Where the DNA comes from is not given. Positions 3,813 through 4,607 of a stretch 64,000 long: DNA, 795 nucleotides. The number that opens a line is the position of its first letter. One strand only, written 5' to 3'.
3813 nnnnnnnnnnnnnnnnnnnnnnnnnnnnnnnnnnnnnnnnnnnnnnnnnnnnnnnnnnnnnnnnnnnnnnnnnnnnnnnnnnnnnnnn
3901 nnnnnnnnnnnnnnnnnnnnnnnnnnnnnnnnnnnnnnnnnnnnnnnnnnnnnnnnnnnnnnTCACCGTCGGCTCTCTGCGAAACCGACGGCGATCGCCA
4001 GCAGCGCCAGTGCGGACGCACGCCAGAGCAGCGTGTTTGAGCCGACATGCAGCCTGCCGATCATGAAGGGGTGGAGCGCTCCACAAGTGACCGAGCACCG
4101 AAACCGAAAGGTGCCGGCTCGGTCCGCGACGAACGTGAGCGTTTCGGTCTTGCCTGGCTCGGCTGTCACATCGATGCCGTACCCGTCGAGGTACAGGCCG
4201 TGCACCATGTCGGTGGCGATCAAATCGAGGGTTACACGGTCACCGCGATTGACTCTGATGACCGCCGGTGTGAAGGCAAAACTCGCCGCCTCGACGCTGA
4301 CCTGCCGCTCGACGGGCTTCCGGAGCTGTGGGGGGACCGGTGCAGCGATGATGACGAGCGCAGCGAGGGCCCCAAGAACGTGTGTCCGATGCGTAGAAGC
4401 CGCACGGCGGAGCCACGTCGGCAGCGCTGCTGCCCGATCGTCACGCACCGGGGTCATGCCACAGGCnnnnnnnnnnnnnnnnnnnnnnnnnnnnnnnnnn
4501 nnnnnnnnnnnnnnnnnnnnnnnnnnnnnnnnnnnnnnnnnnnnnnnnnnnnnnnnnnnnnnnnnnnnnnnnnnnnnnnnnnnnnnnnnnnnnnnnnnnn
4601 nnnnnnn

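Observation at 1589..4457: Two 'orphan' CuA-type cupredoxins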

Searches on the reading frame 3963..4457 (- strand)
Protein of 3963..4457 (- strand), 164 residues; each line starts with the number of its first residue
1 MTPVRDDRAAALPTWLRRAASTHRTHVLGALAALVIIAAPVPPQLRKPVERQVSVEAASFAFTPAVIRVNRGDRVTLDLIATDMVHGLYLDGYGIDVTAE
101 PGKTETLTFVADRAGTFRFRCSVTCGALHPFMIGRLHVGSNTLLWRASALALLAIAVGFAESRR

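Call 3: search_protein_families(library=pfam, proteins=[window:3963-4457:-], max_evalue=0.01)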
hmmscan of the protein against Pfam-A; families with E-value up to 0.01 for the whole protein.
window:3963-4457:- (164 aa): 2 families
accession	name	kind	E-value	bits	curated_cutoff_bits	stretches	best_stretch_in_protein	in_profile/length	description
PF00116.26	COX2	-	2e-08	34.6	22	1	72-132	53-113/120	Cytochrome C oxidase subunit II, periplasmic domain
PF13473.12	Cupredoxin_1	-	6.8e-08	32.9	27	1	32-122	6-93/104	Cupredoxin-like domain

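Call 4: search_protein_families(library=ncbifam, proteins=[window:3963-4457:-], max_evalue=0.01)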
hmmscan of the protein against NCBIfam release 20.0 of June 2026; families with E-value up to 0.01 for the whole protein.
window:3963-4457:- (164 aa): 9 families
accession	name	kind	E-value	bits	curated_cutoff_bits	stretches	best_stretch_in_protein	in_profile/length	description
TIGR04246.1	nitrous_NosZ_Gp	equivalog_domain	5.7e-16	57.9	625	1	55-138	489-576/578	Sec-dependent nitrous-oxide reductase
TIGR04244.1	nitrous_NosZ_RR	equivalog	5.1e-13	48.4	625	1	52-138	536-626/627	TAT-dependent nitrous-oxide reductase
NF052460.1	L-NosZ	equivalog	4.1e-11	42.1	700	1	51-138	379-478/480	clade III lactonase-type nitrous-oxide reductase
TIGR02866.1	CoxB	equivalog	4.2e-10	39.5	147.7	1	66-139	119-192/202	cytochrome c oxidase subunit II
NF050117.1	aa3_CtaC_Actin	exception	5.9e-08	32.2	250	1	57-138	151-232/244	aa3-type cytochrome oxidase subunit II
TIGR03096.1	nitroso_cyanin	equivalog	3.5e-06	26.8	142.85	1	63-129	59-126/135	nitrosocyanin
NF041074.2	quin_ox_SoxA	equivalog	5.8e-06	26.2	110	1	60-138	72-153/154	proton pump complex quinol oxidase subunit SoxA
NF051440.1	CuResCopIPSEAE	equivalog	0.00028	20.7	280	0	97-138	138-178/180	copper-resistant cuproprotein CopI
TIGR02376.1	Cu_nitrite_red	equivalog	0.0025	17.2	296.3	1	66-125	60-128/326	copper-containing nitrite reductase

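Call 6: find_homologous_proteins(query=window:3963-4457:-)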
Query window:3963-4457:- (164 aa): 837 proteins with E <= 0.001 among 1724 candidates; the best 120 are listed.
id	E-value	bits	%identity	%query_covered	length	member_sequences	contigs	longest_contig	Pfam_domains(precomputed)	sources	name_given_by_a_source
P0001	3.5e-101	354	100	100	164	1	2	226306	PF13473.13,PF00116.27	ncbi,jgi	jgi:heme/copper-type cytochrome/quinol oxidase subunit 2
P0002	1.5e-52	196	64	94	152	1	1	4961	PF13473.13,PF00116.27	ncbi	-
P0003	1.8e-52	196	56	99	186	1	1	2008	PF13473.13,PF00116.27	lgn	-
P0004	4.8e-52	194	63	84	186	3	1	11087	PF13473.13,PF00116.27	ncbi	-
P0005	3.6e-51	191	62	84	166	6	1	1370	PF13473.13,PF00116.27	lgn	-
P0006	1.5e-50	189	71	60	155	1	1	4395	PF13473.13,PF00116.27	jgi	jgi:cytochrome c oxidase subunit 2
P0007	1.6e-50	189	70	61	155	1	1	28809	PF13473.13,PF00116.27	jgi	jgi:cytochrome c oxidase subunit 2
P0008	2.4e-50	189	63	77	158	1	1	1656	PF13473.13,PF00116.27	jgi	jgi:plastocyanin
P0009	2.8e-50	188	63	84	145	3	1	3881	PF13473.13,PF00116.27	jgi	jgi:heme/copper-type cytochrome/quinol oxidase subunit 2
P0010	3.2e-50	188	67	71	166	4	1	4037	PF13473.13,PF00116.27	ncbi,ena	-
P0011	3.2e-50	188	58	91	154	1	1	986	PF13473.13,PF00116.27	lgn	-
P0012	4.1e-50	188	58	91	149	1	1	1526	PF13473.13,PF00116.27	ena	-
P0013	4.2e-50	188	61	82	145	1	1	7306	PF13473.13,PF00116.27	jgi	jgi:heme/copper-type cytochrome/quinol oxidase subunit 2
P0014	4.3e-50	188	58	91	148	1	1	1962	PF13473.13,PF00116.27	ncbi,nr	ncbi:MAG: cytochrome c oxidase subunit II [Chloroflexi bacterium]|nr:cytochrome c oxidase subunit II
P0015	6.0e-50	187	59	85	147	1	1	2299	PF13473.13,PF00116.27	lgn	-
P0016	7.2e-50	187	69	76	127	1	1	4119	PF13473.13,PF00116.27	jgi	jgi:heme/copper-type cytochrome/quinol oxidase subunit 2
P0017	7.6e-50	187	67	70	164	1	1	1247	PF13473.13,PF00116.27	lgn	-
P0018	8.7e-50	187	61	85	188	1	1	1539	PF13473.13,PF00116.27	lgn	-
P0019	8.9e-50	187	64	74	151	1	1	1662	PF13473.13,PF00116.27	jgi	jgi:heme/copper-type cytochrome/quinol oxidase subunit 2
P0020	9.7e-50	187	62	79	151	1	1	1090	PF13473.13,PF00116.27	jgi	jgi:heme/copper-type cytochrome/quinol oxidase subunit 2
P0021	1.2e-49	186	63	82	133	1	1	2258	PF13473.13,PF00116.27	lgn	-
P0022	1.3e-49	186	61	82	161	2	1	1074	PF13473.13,PF00116.27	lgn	-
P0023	1.3e-49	186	64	79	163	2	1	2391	PF13473.13,PF00116.27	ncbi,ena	-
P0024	1.5e-49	186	58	91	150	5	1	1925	PF13473.13,PF00116.27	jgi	jgi:heme/copper-type cytochrome/quinol oxidase subunit 2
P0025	1.9e-49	186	62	76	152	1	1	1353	PF13473.13,PF00116.27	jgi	jgi:heme/copper-type cytochrome/quinol oxidase subunit 2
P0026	2.6e-49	185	59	90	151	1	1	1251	PF13473.13,PF00116.27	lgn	-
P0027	3.5e-49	185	61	84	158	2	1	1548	PF13473.13,PF00116.27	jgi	jgi:plastocyanin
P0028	4.2e-49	185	62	84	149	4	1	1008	PF13473.13,PF00116.27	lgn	-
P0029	4.3e-49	185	62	80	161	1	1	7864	PF13473.13,PF00116.27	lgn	-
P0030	4.7e-49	184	63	73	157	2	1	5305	PF13473.13,PF00116.27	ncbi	-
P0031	5.1e-49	184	61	76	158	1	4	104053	PF13473.13,PF00116.27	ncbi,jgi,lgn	jgi:cytochrome c oxidase subunit 2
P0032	6.3e-49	184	60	79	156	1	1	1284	PF13473.13,PF00116.27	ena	-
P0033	9.1e-49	183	61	82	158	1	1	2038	PF13473.13,PF00116.27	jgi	jgi:plastocyanin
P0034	9.7e-49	183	61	82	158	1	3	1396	PF13473.13,PF00116.27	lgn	-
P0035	1.1e-48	183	66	70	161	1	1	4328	PF13473.13,PF00116.27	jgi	jgi:heme/copper-type cytochrome/quinol oxidase subunit 2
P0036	1.2e-48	183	60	82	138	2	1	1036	PF13473.13,PF00116.27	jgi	jgi:heme/copper-type cytochrome/quinol oxidase subunit 2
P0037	1.2e-48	183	65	74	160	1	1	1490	PF13473.13,PF00116.27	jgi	jgi:plastocyanin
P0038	1.4e-48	183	64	65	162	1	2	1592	PF13473.13,PF00116.27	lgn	-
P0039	1.5e-48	183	60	79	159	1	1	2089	PF13473.13,PF00116.27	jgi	-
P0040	1.6e-48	183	61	82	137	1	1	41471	PF13473.13,PF00116.27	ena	-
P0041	1.6e-48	183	61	82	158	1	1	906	PF13473.13,PF00116.27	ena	-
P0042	1.8e-48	182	58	91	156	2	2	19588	PF13473.13,PF00116.27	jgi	jgi:heme/copper-type cytochrome/quinol oxidase subunit 2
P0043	1.8e-48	182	59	82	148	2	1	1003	PF13473.13,PF00116.27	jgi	-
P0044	2.4e-48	182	61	76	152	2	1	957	PF13473.13,PF00116.27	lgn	-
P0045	2.6e-48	182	64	65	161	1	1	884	PF13473.13,PF00116.27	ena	-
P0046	2.7e-48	182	63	70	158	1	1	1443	PF13473.13,PF00116.27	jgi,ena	-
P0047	2.8e-48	182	56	81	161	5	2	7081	PF13473.13,PF00116.27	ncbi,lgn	-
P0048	3.6e-48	182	61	77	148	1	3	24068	PF13473.13,PF00116.27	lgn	-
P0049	3.6e-48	182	59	85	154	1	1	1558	PF13473.13,PF00116.27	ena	-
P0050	3.7e-48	181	66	70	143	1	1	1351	PF13473.13,PF00116.27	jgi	-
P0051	3.7e-48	181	64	66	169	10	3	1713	PF13473.13,PF00116.27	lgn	-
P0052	4.5e-48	181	66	73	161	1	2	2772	PF13473.13,PF00116.27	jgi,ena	-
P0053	4.5e-48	181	60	77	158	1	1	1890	PF13473.13,PF00116.27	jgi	jgi:heme/copper-type cytochrome/quinol oxidase subunit 2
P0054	5.0e-48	181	61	84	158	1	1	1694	PF13473.13,PF00116.27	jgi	jgi:heme/copper-type cytochrome/quinol oxidase subunit 2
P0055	5.3e-48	181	60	80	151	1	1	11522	PF13473.13,PF00116.27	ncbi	-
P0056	5.9e-48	181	62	72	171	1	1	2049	PF13473.13,PF00116.27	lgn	-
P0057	5.9e-48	181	58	87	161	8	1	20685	PF13473.13,PF00116.27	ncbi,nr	ncbi:MAG TPA: hypothetical protein VI776_10750 [Anaerolineales bacterium]|nr:hypothetical protein [A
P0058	6.2e-48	181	64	79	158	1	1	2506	PF13473.13,PF00116.27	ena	-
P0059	7.1e-48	181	62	79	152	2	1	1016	PF13473.13,PF00116.27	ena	-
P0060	7.1e-48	181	58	80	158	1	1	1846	PF13473.13,PF00116.27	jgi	jgi:heme/copper-type cytochrome/quinol oxidase subunit 2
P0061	7.7e-48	180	57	91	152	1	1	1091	PF13473.13,PF00116.27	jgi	jgi:heme/copper-type cytochrome/quinol oxidase subunit 2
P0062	8.0e-48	180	62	77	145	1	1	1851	PF13473.13,PF00116.27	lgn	-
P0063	8.3e-48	180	60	77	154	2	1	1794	PF13473.13,PF00116.27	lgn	-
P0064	8.3e-48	180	59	90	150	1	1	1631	PF13473.13,PF00116.27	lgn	-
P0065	9.1e-48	180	61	76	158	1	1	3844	PF13473.13,PF00116.27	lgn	-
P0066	9.6e-48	180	61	82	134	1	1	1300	PF13473.13,PF00116.27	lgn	-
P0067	1.0e-47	180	59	82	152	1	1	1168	PF13473.13,PF00116.27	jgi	jgi:heme/copper-type cytochrome/quinol oxidase subunit 2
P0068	1.1e-47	180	61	80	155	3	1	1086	PF13473.13,PF00116.27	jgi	jgi:heme/copper-type cytochrome/quinol oxidase subunit 2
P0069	1.1e-47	180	54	87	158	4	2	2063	PF13473.13,PF00116.27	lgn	-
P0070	1.2e-47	180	60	76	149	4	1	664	PF13473.13,PF00116.27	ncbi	-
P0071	1.3e-47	180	59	82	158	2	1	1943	PF13473.13,PF00116.27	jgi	jgi:heme/copper-type cytochrome/quinol oxidase subunit 2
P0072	1.4e-47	180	56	90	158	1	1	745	PF13473.13,PF00116.27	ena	-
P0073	1.4e-47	180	68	60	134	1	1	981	PF13473.13,PF00116.27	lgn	-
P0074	1.4e-47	180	60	77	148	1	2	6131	PF13473.13,PF00116.27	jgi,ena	-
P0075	1.5e-47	180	58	80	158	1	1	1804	PF13473.13,PF00116.27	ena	-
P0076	1.5e-47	180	63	72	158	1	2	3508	PF13473.13,PF00116.27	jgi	jgi:heme/copper-type cytochrome/quinol oxidase subunit 2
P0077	1.5e-47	179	59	87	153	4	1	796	PF13473.13,PF00116.27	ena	-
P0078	1.7e-47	179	58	87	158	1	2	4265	PF13473.13,PF00116.27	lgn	-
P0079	1.7e-47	179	58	87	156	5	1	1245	PF13473.13,PF00116.27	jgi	jgi:heme/copper-type cytochrome/quinol oxidase subunit 2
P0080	1.7e-47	179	59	82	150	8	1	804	PF13473.13,PF00116.27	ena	-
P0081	1.8e-47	179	59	86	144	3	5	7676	PF13473.13,PF00116.27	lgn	-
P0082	1.8e-47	179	62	80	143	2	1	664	PF13473.13,PF00116.27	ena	-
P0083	1.9e-47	179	60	80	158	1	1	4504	PF13473.13,PF00116.27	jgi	jgi:heme/copper-type cytochrome/quinol oxidase subunit 2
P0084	2.0e-47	179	61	77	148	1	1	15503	PF13473.13,PF00116.27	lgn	-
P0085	2.0e-47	179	59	86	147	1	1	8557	PF13473.13,PF00116.27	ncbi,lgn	-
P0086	2.1e-47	179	57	87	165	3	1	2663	PF13473.13,PF00116.27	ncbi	-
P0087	2.1e-47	179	64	76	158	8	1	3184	PF13473.13,PF00116.27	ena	-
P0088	2.1e-47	179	70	61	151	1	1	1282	PF13473.13,PF00116.27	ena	-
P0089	2.2e-47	179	61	80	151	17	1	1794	PF13473.13,PF00116.27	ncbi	-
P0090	2.3e-47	179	64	73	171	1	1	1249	PF13473.13,PF00116.27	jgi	jgi:plastocyanin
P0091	2.4e-47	179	65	76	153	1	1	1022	PF13473.13,PF00116.27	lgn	-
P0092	2.5e-47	179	59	87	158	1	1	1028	PF13473.13,PF00116.27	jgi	jgi:heme/copper-type cytochrome/quinol oxidase subunit 2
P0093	2.6e-47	179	58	80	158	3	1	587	PF13473.13,PF00116.27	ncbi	-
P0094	2.6e-47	179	59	79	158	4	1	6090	PF13473.13,PF00116.27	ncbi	-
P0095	2.7e-47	179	60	84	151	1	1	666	PF13473.13,PF00116.27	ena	-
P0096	2.7e-47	179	61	78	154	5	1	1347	PF13473.13,PF00116.27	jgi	jgi:heme/copper-type cytochrome/quinol oxidase subunit 2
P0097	2.8e-47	179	67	62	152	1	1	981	PF13473.13,PF00116.27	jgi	jgi:cytochrome c oxidase subunit 2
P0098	2.8e-47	179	63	68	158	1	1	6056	PF13473.13,PF00116.27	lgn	-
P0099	2.8e-47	179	66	60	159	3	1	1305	PF13473.13,PF00116.27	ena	-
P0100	2.8e-47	179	57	84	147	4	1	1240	PF13473.13,PF00116.27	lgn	-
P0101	2.9e-47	179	55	90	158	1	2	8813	PF13473.13,PF00116.27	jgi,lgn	jgi:plastocyanin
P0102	3.0e-47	179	58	87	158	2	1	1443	PF13473.13,PF00116.27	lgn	-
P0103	3.1e-47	178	59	84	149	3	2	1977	PF13473.13,PF00116.27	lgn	-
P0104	3.2e-47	178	65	57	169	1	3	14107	PF13473.13,PF00116.27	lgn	-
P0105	3.3e-47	178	66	68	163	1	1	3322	PF00116.27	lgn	-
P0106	3.3e-47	178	61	76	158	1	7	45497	PF13473.13,PF00116.27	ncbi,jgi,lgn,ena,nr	ncbi:MAG TPA: cupredoxin domain-containing protein [candidate division Zixibacteria bacterium]|nr:cu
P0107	3.4e-47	178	63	70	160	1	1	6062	PF13473.13,PF00116.27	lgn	-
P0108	3.5e-47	178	66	70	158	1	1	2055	PF13473.13,PF00116.27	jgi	jgi:cytochrome c oxidase subunit 2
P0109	3.6e-47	178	61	82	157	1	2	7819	PF13473.13,PF00116.27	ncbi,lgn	-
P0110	3.7e-47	178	61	75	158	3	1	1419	PF13473.13,PF00116.27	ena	-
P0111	3.7e-47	178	65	65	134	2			PF13473.13,PF00116.27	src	-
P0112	3.7e-47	178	62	76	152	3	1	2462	PF13473.13,PF00116.27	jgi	-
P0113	3.7e-47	178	54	85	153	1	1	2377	PF13473.13,PF00116.27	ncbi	-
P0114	3.9e-47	178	56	91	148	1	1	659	PF13473.13,PF00116.27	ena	-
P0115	3.9e-47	178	60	77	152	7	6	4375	PF13473.13,PF00116.27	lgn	-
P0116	3.9e-47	178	62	79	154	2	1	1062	PF13473.13,PF00116.27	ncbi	-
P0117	4.1e-47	178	62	79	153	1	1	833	PF13473.13,PF00116.27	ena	-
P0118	4.6e-47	178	61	72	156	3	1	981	PF13473.13,PF00116.27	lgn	-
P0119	4.7e-47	178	63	77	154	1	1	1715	PF13473.13,PF00116.27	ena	-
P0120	5.0e-47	178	60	78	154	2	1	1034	PF13473.13,PF00116.27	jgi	jgi:heme/copper-type cytochrome/quinol oxidase subunit 2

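Call 8: find_encoding_contigs(protein=P0001, flank=10000, max_places=3)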
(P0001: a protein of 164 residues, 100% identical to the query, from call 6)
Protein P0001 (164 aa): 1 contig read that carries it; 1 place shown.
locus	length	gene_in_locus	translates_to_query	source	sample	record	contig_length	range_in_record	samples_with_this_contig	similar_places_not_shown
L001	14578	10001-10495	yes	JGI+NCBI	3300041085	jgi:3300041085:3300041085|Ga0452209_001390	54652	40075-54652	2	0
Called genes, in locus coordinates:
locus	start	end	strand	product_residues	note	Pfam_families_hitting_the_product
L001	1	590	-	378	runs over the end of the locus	PF00884:Sulfatase (faint), PF01663:Phosphodiest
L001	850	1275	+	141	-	PF07813:LTXXQ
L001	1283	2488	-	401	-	PF03435:Sacchrp_dh_NADP, PF16653:Sacchrp_dh_C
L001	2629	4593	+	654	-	PF01433:Peptidase_M1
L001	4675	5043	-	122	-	PF14079:DUF4260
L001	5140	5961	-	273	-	PF01875:Memo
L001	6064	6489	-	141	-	PF00571:CBS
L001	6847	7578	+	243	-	PF13115:YtkA (faint)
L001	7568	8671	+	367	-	PF13609:Porin_4 (faint)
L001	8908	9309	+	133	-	PF13442:Cytochrome_CBB3 (weak), PF00034:Cytochrom_C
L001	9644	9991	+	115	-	PF13798:PCYCGC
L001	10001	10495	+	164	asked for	PF13473:Cupredoxin_1, PF00116:COX2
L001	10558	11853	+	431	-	PF12801:Fer4_5 (weak)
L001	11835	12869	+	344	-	PF13473:Cupredoxin_1 (faint), PF00116:COX2 (weak), PF00034:Cytochrom_C, PF13442:Cytochrome_CBB3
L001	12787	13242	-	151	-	-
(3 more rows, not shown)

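Call 9: find_encoding_contigs(protein=P0031, flank=10000, max_places=3)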
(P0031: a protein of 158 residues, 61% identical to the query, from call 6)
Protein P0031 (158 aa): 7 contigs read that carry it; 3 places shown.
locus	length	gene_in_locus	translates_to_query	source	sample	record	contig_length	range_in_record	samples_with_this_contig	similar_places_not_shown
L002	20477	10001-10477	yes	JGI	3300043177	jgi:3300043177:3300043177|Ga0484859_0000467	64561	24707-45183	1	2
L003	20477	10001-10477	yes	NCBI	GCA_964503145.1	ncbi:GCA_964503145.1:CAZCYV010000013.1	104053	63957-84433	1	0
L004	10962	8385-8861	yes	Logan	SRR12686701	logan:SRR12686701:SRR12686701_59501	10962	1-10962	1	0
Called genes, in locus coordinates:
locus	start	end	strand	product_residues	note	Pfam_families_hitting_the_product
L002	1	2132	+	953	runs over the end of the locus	PF16927:HisKA_7TM, PF00989:PAS, PF08448:PAS_4, PF00989:PAS, PF13426:PAS_9, PF00989:PAS, PF13188:PAS_8, PF13426:PAS_9, +9 more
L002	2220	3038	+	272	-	PF00188:CAP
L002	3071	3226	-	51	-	PF01679:Pmp3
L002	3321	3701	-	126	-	-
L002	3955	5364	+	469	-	-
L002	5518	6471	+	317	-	PF11563:Protoglobin, PF02597:ThiS (weak)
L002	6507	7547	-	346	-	PF00962:A_deaminase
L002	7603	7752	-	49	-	-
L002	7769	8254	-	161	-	PF00583:Acetyltransf_1, PF13673:Acetyltransf_10, PF13508:Acetyltransf_7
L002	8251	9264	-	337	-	PF01636:APH (weak)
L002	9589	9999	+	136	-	PF13798:PCYCGC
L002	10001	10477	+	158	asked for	PF13473:Cupredoxin_1, PF00116:COX2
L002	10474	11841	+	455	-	PF12801:Fer4_5 (weak)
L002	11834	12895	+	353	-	PF00116:COX2 (weak), PF00034:Cytochrom_C, PF13442:Cytochrome_CBB3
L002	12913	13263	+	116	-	-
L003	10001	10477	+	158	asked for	PF13473:Cupredoxin_1, PF00116:COX2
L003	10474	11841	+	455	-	PF12801:Fer4_5 (weak)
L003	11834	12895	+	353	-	PF00116:COX2 (weak), PF00034:Cytochrom_C, PF13442:Cytochrome_CBB3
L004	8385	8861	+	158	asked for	PF13473:Cupredoxin_1, PF00116:COX2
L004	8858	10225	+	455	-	PF12801:Fer4_5 (weak)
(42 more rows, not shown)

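Call 10: find_encoding_contigs(protein=P0106, flank=10000, max_places=3)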
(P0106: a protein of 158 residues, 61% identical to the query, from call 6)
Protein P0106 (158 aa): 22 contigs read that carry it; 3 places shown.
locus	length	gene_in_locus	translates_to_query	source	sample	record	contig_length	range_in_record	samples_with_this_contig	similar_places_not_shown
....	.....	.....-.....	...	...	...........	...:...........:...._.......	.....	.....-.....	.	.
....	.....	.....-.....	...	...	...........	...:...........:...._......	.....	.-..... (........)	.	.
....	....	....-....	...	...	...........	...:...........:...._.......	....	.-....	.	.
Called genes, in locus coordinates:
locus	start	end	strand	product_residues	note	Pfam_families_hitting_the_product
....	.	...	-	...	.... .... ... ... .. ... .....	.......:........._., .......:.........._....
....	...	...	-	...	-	-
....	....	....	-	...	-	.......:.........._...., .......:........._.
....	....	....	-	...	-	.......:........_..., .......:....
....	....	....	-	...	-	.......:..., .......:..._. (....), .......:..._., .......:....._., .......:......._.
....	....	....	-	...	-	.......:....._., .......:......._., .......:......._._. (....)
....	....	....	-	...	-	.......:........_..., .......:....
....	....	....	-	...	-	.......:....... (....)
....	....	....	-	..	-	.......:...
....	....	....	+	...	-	-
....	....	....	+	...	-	-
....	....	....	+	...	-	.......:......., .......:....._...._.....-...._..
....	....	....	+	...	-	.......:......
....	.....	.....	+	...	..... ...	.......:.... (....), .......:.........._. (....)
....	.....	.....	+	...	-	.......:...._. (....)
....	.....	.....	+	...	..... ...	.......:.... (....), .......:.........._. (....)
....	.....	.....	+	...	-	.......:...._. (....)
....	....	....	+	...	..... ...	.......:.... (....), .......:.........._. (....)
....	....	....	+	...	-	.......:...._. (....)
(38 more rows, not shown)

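Call 14: find_related_loci(query=window:3963-4457:-, collection=genome_contigs, flank=10000)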
Query window:3963-4457:- (164 aa) in genome_contigs; peptide patterns used: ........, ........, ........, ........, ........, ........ (x = any residue, [..] = any of these).
599 stretches matched a pattern (row limit reached: there are more); 94 encode a relative of the query (tblastn E <= 1e-3); the best 80 are kept; 80 distinct loci.
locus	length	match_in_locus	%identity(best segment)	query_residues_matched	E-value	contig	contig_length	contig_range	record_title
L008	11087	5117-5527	63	28-164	9e-57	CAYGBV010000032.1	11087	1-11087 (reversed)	MAG TPA_asm: uncultured Gemmatimonadaceae bacterium isolate ERP108616_co1_411 genome assembly, contig: k119_19361, whole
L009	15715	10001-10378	63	31-156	9e-53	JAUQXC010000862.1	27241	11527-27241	MAG: Thermoflexales bacterium isolate BIN19 contig_295766, whole genome shotgun sequence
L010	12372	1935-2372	58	18-160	1e-52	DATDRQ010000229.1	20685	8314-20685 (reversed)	MAG TPA_asm: Anaerolineales bacterium isolate SMAG_U7981 k141_3541910, whole genome shotgun sequence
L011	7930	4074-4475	60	27-160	4e-52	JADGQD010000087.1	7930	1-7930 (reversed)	MAG: Anaerolineales bacterium isolate Chersky.4_57 contig-100_5023, whole genome shotgun sequence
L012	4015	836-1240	59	30-164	2e-51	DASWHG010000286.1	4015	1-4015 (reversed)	MAG TPA_asm: Anaerolineales bacterium isolate SMAG_U2836 k141_2866812, whole genome shotgun sequence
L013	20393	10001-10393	61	33-163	3e-51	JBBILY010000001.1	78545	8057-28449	MAG: Chloroflexota bacterium isolate BR1F70218_bin_22 NODE_427_length_78545_cov_5.133380, whole genome shotgun sequence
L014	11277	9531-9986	57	12-164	3e-51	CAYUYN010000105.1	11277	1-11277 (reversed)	MAG TPA_asm: uncultured Anaerolineales bacterium isolate SRP136066_co1_412 genome assembly, contig: NODE_7401_length_112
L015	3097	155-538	61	27-154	5e-51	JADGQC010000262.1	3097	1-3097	MAG: Anaerolineales bacterium isolate Chersky.3_33 contig-100_31696, whole genome shotgun sequence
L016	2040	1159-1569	59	27-164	1e-51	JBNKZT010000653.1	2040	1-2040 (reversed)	MAG: Candidatus Promineifilaceae bacterium isolate D1.bin.20.strict NODE_653_length_2040_cov_3.782476, whole genome shot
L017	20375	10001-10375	61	40-164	8e-51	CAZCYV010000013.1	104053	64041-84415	MAG TPA_asm: uncultured Anaerolinea sp. isolate binchicken_co274_310 genome assembly, contig: NODE_465_length_104053_cov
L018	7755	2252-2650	59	23-155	3e-50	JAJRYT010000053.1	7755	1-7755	MAG: Chloroflexota bacterium isolate Dive96_bin3.68 k141_902212, whole genome shotgun sequence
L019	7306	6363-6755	60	31-158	2e-49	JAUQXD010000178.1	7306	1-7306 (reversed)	MAG: Thermoflexales bacterium isolate BIN20 contig_37661, whole genome shotgun sequence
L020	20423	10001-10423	58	17-158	1e-49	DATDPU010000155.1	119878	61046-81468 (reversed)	MAG TPA_asm: Anaerolineae bacterium isolate SMAG_U7929 k141_3086355, whole genome shotgun sequence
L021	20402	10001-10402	58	21-155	1e-49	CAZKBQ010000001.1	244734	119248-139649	MAG TPA_asm: uncultured Anaerolineae bacterium isolate SRP290908_co1_178 genome assembly, contig: NODE_27_length_244734_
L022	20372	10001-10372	59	31-154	2e-49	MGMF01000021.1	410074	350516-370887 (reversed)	MAG: Chloroflexi bacterium GWB2_49_20 gwb2_scaffold_5, whole genome shotgun sequence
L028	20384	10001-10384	57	30-157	3e-48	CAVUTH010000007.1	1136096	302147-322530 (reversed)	MAG: uncultured Chloroflexia bacterium isolate MFD03899.bin.2.126 genome assembly, contig: contig_31215, whole genome sh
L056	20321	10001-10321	61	48-154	4e-41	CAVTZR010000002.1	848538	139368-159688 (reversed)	MAG: uncultured Chloroflexia bacterium isolate MFD04408.bin.2.195 genome assembly, contig: contig_28586, whole genome sh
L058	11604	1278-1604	61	39-146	3e-41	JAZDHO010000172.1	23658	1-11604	MAG: Chloroflexota bacterium isolate MEGAHIT-group-0.34 k141_15358396, whole genome shotgun sequence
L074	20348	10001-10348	52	25-141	1e-36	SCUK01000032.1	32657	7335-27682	MAG: Anaerolineae bacterium isolate FW602_bin.38 FW602_bin.38-50964, whole genome shotgun sequence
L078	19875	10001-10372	48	31-158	3e-36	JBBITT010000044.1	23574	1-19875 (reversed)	MAG: Chloroflexota bacterium isolate RVF170221_bin_402 NODE_2440_length_23574_cov_18.670607, whole genome shotgun sequen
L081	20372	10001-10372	48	31-158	3e-35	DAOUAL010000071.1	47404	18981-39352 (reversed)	MAG TPA_asm: Anaerolineae bacterium isolate H63_652 k137_353810, whole genome shotgun sequence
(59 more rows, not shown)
